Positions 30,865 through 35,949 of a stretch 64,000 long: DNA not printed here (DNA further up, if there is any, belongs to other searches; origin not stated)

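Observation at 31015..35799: Giant MshQ-like LamG-repeat surface protein with foreign composition inside the conserved thrS-infC-rpmI-rplT-pheST cluster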

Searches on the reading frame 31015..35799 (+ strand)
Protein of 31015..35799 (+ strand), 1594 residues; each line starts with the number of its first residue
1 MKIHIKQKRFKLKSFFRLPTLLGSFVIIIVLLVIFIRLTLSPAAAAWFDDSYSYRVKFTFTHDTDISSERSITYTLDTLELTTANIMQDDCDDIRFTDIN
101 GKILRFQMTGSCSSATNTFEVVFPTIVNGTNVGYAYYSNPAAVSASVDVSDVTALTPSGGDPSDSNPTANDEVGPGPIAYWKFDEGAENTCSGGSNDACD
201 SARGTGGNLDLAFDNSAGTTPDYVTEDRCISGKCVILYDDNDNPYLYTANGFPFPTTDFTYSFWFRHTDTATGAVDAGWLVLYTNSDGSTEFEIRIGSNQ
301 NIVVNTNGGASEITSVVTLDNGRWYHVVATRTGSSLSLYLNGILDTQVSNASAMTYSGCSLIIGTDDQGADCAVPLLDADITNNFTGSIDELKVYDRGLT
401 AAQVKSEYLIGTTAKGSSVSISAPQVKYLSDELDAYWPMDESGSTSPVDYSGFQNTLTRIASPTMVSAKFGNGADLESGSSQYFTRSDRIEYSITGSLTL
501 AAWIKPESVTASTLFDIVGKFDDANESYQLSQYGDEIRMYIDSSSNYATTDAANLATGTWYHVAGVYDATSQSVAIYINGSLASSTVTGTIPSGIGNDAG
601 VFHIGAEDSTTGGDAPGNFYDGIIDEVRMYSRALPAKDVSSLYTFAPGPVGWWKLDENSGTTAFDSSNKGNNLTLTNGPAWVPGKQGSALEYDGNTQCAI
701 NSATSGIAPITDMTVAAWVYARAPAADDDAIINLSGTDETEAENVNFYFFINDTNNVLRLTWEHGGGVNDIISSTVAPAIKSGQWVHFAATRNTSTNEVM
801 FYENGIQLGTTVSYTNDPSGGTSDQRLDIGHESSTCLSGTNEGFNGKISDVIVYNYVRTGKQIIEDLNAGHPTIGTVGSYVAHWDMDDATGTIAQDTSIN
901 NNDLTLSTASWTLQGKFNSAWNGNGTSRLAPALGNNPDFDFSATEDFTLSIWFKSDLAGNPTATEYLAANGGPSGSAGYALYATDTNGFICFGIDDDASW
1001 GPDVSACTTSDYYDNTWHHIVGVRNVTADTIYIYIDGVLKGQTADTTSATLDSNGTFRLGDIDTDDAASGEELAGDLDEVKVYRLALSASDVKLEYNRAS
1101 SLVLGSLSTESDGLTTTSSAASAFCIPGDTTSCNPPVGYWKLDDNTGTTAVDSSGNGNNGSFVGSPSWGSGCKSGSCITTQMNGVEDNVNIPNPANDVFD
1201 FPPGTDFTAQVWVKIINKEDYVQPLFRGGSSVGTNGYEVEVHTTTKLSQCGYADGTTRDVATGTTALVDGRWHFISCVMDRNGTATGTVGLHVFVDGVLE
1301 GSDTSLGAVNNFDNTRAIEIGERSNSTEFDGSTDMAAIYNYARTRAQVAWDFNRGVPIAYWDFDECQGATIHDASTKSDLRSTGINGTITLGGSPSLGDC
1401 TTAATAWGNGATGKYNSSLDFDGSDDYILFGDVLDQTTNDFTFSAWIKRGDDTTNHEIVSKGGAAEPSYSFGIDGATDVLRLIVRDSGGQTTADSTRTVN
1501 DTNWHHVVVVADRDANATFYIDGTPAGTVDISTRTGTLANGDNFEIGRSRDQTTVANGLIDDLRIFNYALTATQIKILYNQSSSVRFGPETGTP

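Call 4: search_protein_families(library=pfam, proteins=[window:31015-35799:+], max_evalue=0.01)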
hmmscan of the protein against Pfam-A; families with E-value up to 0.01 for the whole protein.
window:31015-35799:+ (1594 aa): 7 families
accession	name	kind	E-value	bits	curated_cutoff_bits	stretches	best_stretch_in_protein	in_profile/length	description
PF13385.13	Laminin_G_3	-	3.5e-138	456.2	27.6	6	1422-1576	1-151/151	Concanavalin A-like lectin/glucanases superfamily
PF02210.31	Laminin_G_2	-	3.3e-20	73.2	22.9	2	280-394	10-123/126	Laminin G domain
PF07953.20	Toxin_R_bind_N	-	4.7e-16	59.5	23.8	2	1433-1569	48-190/191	Clostridium neurotoxin, N-terminal receptor binding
PF00354.24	Pentaxin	-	3.7e-11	43.5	25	0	499-645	28-169/194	Pentaxin family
PF00054.30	Laminin_G_1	-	1.9e-09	38.3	24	1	303-395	34-126/131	Laminin G domain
PF02973.23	Sialidase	-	0.0031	17.5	26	0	1291-1345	119-178/189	Sialidase, N-terminal domain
PF10102.14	DUF2341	-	0.0046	17.8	23.4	1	90-148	1-60/84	Domain of unknown function (DUF2341)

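Call 9: find_encoding_contigs(protein=window:31015-35799:+, flank=10000, max_places=10)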
Protein window:31015-35799:+ (1594 aa): 11 contigs read that carry it; 2 places shown.
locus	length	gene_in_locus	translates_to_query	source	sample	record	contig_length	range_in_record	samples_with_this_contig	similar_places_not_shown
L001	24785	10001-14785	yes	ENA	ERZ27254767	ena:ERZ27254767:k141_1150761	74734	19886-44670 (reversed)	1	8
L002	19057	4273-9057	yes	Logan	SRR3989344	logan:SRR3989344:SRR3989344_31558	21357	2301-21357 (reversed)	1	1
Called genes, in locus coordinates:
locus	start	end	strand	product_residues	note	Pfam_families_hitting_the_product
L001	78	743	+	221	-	PF01694:Rhomboid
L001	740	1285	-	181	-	-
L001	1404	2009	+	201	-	-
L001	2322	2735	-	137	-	-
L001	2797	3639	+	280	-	PF05697:Trigger_N, PF05698:Trigger_C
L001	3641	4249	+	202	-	PF00574:CLP_protease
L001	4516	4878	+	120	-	-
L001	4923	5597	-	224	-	PF01509:TruB_N, PF16198:TruB_C_2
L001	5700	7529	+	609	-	PF00009:GTP_EFTU, PF01926:MMR_HSR1 (faint), PF03144:GTP_EFTU_D2, PF22042:EF-G_D2 (weak), PF14492:EFG_III (weak), PF00679:EFG_C, PF21018:BipA_C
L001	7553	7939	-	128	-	-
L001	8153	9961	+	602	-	PF07973:tRNA_SAD, PF00587:tRNA-synt_2b, PF03129:HGTP_anticodon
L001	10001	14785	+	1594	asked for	PF00354:Pentaxin (faint), PF13385:Laminin_G_3, PF00054:Laminin_G_1 (faint), PF02210:Laminin_G_2 (faint), PF13385:Laminin_G_3, PF07953:Toxin_R_bind_N (weak), PF13385:Laminin_G_3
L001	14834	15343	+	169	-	PF05198:IF3_N, PF00707:IF3_C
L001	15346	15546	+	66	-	PF01632:Ribosomal_L35p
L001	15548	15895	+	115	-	PF00453:Ribosomal_L20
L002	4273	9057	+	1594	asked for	PF00354:Pentaxin (faint), PF13385:Laminin_G_3, PF00054:Laminin_G_1 (faint), PF02210:Laminin_G_2 (faint), PF13385:Laminin_G_3, PF07953:Toxin_R_bind_N (weak), PF13385:Laminin_G_3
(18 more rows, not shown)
